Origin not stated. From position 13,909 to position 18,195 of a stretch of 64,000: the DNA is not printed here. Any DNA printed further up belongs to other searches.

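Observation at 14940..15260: The PUL's hybrid two-component regulator has HisKA, REC and AraC domains but no room for an ATPase (HATPase_c) domain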

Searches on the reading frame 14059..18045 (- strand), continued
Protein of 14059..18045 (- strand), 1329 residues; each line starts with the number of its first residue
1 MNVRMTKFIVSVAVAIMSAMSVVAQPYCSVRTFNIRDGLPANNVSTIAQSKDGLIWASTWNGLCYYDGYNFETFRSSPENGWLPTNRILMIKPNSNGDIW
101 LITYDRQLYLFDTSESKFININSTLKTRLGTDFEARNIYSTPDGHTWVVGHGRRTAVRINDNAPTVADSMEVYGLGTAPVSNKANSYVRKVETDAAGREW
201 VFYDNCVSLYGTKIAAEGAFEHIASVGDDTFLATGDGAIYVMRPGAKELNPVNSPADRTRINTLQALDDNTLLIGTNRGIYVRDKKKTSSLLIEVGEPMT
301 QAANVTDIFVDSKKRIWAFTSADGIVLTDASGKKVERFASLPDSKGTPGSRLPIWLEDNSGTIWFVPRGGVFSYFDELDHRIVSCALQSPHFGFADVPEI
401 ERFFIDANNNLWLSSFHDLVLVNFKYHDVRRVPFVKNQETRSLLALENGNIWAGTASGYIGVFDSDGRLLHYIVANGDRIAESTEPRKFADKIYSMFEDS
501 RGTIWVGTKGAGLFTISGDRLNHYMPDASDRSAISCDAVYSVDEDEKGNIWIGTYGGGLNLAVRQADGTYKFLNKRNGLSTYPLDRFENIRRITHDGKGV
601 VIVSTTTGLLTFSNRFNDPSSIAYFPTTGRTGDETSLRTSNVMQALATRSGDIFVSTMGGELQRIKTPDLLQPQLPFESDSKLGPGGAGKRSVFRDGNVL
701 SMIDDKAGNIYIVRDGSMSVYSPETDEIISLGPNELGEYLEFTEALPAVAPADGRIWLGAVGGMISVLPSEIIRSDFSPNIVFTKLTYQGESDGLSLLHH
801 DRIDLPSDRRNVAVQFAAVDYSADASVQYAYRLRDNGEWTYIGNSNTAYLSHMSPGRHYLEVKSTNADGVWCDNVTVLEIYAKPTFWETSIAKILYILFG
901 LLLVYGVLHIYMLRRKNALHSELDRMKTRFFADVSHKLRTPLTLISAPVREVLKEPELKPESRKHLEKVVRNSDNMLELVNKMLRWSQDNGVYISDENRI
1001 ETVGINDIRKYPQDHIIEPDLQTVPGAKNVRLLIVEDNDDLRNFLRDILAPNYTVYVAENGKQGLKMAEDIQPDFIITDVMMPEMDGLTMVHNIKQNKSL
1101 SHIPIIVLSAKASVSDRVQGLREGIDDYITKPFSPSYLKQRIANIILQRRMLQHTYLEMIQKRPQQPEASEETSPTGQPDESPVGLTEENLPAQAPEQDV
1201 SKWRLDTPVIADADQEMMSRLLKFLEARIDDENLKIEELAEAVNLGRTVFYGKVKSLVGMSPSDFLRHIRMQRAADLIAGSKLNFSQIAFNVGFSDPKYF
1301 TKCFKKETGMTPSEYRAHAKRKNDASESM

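Call 16: find_encoding_contigs(protein=P0001, flank=10000, max_places=4)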
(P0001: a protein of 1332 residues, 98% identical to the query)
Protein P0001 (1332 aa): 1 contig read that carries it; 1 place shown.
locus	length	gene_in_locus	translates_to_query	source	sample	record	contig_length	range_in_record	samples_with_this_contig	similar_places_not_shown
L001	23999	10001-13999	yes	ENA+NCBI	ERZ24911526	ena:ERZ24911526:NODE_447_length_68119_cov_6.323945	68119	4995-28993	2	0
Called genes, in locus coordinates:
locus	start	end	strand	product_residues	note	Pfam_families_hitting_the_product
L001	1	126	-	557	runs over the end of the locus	PF04616:Glyco_hydro_43, PF17851:GH43_C2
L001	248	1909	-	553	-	PF00041:fn3 (faint), PF17161:DUF5123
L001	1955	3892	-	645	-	PF14322:SusD-like_3, PF07980:SusD_RagB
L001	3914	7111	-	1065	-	PF13620:CarboxypepD_reg, PF13715:CarbopepD_reg_2, PF07715:Plug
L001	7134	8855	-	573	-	-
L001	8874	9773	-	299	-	-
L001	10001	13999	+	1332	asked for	PF07494:Reg_prop (faint), PF07495:Y_Y_Y (weak), PF00512:HisKA, PF00072:Response_reg, PF12833:HTH_18, PF00165:HTH_AraC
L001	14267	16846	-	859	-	PF00933:Glyco_hydro_3, PF01915:Glyco_hydro_3_C, PF07691:PA14, PF14310:Fn3-like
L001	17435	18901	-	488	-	PF03422:CBM_6, PF18998:Flg_new_2 (faint), PF03422:CBM_6 (weak)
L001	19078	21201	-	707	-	-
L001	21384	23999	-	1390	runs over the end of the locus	PF01095:Pectinesterase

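Call 36: list_cluster_members(proteins=[P0013, P0014, P0010, P0023, P0019, P0009, P0016, P0005, P0025, P0026])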
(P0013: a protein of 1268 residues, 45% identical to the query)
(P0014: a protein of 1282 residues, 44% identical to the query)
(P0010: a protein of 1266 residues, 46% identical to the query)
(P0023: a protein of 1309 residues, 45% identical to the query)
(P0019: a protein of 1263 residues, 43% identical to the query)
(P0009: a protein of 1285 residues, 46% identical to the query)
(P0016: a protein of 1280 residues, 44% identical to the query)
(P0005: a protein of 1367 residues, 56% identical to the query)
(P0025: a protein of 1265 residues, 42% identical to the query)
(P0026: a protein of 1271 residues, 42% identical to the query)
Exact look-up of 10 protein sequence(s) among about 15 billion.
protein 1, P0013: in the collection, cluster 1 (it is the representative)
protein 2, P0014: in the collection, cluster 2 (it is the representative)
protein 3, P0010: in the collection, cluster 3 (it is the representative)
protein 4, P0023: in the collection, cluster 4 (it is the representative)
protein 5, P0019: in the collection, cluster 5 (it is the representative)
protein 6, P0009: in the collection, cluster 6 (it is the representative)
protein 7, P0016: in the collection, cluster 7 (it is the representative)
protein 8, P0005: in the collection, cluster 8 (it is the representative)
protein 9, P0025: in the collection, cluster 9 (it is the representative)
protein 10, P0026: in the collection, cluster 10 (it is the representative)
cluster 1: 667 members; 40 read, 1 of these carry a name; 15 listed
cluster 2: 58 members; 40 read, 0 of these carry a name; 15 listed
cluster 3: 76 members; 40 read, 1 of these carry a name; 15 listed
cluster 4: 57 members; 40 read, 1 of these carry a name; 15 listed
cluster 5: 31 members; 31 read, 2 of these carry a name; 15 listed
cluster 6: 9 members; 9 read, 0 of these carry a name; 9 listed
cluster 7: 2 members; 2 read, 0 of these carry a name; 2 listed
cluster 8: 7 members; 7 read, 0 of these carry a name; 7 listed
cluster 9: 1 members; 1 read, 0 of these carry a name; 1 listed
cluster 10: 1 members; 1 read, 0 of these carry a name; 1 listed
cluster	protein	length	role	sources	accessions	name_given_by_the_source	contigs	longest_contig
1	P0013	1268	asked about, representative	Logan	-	-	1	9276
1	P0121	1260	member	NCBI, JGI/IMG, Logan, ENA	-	DNA-binding response OmpR family regulator/ligand-binding sensor domain-containing protein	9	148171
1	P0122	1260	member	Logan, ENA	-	-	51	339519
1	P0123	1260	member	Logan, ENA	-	-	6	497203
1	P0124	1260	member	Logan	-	-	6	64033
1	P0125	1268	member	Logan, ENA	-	-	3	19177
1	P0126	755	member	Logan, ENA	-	-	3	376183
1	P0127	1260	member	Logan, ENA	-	-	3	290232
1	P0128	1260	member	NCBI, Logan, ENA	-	-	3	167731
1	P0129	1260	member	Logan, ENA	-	-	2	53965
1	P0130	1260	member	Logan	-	-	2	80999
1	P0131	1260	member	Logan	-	-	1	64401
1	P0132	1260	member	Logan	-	-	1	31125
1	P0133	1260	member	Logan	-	-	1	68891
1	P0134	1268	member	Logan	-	-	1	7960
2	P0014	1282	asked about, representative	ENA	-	-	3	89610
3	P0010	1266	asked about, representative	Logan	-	-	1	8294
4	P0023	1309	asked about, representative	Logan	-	-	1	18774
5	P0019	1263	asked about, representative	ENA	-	-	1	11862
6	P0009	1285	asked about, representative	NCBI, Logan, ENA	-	-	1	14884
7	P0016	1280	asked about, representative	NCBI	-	-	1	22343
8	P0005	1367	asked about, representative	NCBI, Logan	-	-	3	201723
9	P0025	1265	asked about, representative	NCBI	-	-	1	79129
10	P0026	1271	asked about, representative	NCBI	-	-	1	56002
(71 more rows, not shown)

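Call 37: find_encoding_contigs(protein=P0121, flank=10000, max_places=3)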
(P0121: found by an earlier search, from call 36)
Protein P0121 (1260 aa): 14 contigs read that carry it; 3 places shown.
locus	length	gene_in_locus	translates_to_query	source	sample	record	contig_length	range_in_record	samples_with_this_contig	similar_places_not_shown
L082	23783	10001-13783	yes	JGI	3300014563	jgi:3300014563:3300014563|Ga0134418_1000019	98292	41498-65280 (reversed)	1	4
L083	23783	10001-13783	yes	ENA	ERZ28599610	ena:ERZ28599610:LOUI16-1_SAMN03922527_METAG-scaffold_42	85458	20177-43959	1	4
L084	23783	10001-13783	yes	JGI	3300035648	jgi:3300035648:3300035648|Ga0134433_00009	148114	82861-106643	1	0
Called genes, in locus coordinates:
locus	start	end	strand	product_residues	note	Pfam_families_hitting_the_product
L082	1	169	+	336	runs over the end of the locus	PF00044:Gp_dh_N, PF02800:Gp_dh_C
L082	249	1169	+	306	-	PF01745:IPT (weak), PF01715:IPPT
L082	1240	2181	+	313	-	PF00781:DAGK_cat, PF19279:YegS_C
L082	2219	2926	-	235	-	PF00027:cNMP_binding, PF13545:HTH_Crp_2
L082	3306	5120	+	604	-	PF12439:GDE_N, PF06202:GDE_C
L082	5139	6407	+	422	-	PF08323:Glyco_transf_5, PF13439:Glyco_transf_4, PF13579:Glyco_trans_4_4, PF20706:GT4-conflict, PF00534:Glycos_transf_1, PF13692:Glyco_trans_1_4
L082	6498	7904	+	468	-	PF03065:Glyco_hydro_57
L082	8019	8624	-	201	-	-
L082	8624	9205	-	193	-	PF14096:DUF4274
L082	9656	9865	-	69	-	-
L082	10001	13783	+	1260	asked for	PF07494:Reg_prop (faint), PF08450:SGL (faint), PF07495:Y_Y_Y, PF00512:HisKA, PF00072:Response_reg, PF12833:HTH_18, PF00165:HTH_AraC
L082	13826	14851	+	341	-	PF20251:Big_14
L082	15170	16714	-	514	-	PF12708:Pect-lyase_RHGA_epim (faint), PF00295:Glyco_hydro_28, PF13229:Beta_helix (weak)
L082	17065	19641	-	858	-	PF00933:Glyco_hydro_3, PF01915:Glyco_hydro_3_C, PF07691:PA14, PF14310:Fn3-like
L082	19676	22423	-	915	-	PF00933:Glyco_hydro_3, PF01915:Glyco_hydro_3_C, PF03422:CBM_6, PF18099:CBM_35_2 (weak), PF14310:Fn3-like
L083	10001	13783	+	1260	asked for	PF07494:Reg_prop (faint), PF08450:SGL (faint), PF07495:Y_Y_Y, PF00512:HisKA, PF00072:Response_reg, PF12833:HTH_18, PF00165:HTH_AraC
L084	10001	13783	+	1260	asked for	PF07494:Reg_prop (faint), PF08450:SGL (faint), PF07495:Y_Y_Y, PF00512:HisKA, PF00072:Response_reg, PF12833:HTH_18, PF00165:HTH_AraC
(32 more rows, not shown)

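Call 72: find_encoding_contigs(protein=P0031, flank=8000, max_places=2)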
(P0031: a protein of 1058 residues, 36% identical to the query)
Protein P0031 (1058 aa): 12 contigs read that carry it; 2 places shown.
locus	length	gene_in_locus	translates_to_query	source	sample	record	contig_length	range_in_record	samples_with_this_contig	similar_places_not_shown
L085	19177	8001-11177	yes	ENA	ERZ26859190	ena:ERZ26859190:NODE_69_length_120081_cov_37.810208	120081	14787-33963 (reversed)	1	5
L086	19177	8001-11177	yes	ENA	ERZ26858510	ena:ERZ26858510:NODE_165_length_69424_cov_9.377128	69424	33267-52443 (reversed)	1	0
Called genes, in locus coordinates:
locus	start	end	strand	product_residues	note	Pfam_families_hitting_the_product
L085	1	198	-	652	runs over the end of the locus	PF22842:Pel9A-like_beta_helix, PF13229:Beta_helix (weak), PF19763:DUF6250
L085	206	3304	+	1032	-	PF02837:Glyco_hydro_2_N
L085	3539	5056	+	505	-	PF03321:GH3, PF23571:GH3_M, PF23572:GH3_C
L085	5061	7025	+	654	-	PF13205:Big_5, PF09912:DUF2141 (faint), PF13620:CarboxypepD_reg (faint)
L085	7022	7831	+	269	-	PF11306:DUF3108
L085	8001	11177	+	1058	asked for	PF07494:Reg_prop (faint), PF08450:SGL (faint), PF07495:Y_Y_Y, PF00165:HTH_AraC (weak), PF12833:HTH_18, PF00165:HTH_AraC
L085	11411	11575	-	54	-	PF00301:Rubredoxin, PF21349:RUBY_RBDX (faint)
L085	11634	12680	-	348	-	PF01075:Glyco_transf_9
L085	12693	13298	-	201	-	PF14063:DUF4254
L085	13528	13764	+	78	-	PF00550:PP-binding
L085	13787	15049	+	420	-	PF00109:ketoacyl-synt, PF00108:Thiolase_N (faint), PF02801:Ketoacyl-synt_C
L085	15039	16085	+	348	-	PF14622:Ribonucleas_3_3, PF22935:RM44_endonuclase, PF00636:Ribonuclease_3, PF00035:dsrm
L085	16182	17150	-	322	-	PF14378:PAP2_3, PF01569:PAP2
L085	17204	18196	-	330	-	PF01073:3Beta_HSD, PF01370:Epimerase, PF04321:RmlD_sub_bind, PF13460:NAD_binding_10, PF16363:GDP_Man_Dehyd, PF07993:NAD_binding_4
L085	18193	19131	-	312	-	PF01545:Cation_efflux, PF16916:ZT_dimer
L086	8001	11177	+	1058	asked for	PF07494:Reg_prop (faint), PF08450:SGL (faint), PF07495:Y_Y_Y, PF00165:HTH_AraC (weak), PF12833:HTH_18, PF00165:HTH_AraC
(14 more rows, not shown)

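Call 73: find_encoding_contigs(protein=P0030, flank=8000, max_places=2)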
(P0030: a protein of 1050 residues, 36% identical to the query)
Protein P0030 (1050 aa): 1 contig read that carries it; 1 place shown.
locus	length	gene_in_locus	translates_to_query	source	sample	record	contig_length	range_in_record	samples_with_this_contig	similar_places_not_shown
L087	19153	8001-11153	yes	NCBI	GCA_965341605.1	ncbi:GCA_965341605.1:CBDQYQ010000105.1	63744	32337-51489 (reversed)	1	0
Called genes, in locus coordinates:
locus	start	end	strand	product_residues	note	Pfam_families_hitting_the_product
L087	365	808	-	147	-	PF01741:MscL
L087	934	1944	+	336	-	PF00044:Gp_dh_N, PF02800:Gp_dh_C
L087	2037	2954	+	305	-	PF01745:IPT (faint), PF01715:IPPT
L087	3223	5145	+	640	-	PF12439:GDE_N, PF06202:GDE_C, PF22422:MGH1-like_GH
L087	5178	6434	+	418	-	PF08323:Glyco_transf_5, PF13579:Glyco_trans_4_4, PF13439:Glyco_transf_4, PF20706:GT4-conflict, PF00534:Glycos_transf_1, PF13692:Glyco_trans_1_4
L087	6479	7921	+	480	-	PF03065:Glyco_hydro_57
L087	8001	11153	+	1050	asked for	PF07494:Reg_prop (faint), PF07495:Y_Y_Y, PF12833:HTH_18, PF00165:HTH_AraC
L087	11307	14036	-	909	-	PF00933:Glyco_hydro_3, PF01915:Glyco_hydro_3_C, PF03422:CBM_6, PF18099:CBM_35_2, PF14310:Fn3-like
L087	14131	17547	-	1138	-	PF03422:CBM_6 (faint), PF01095:Pectinesterase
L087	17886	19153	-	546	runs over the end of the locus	-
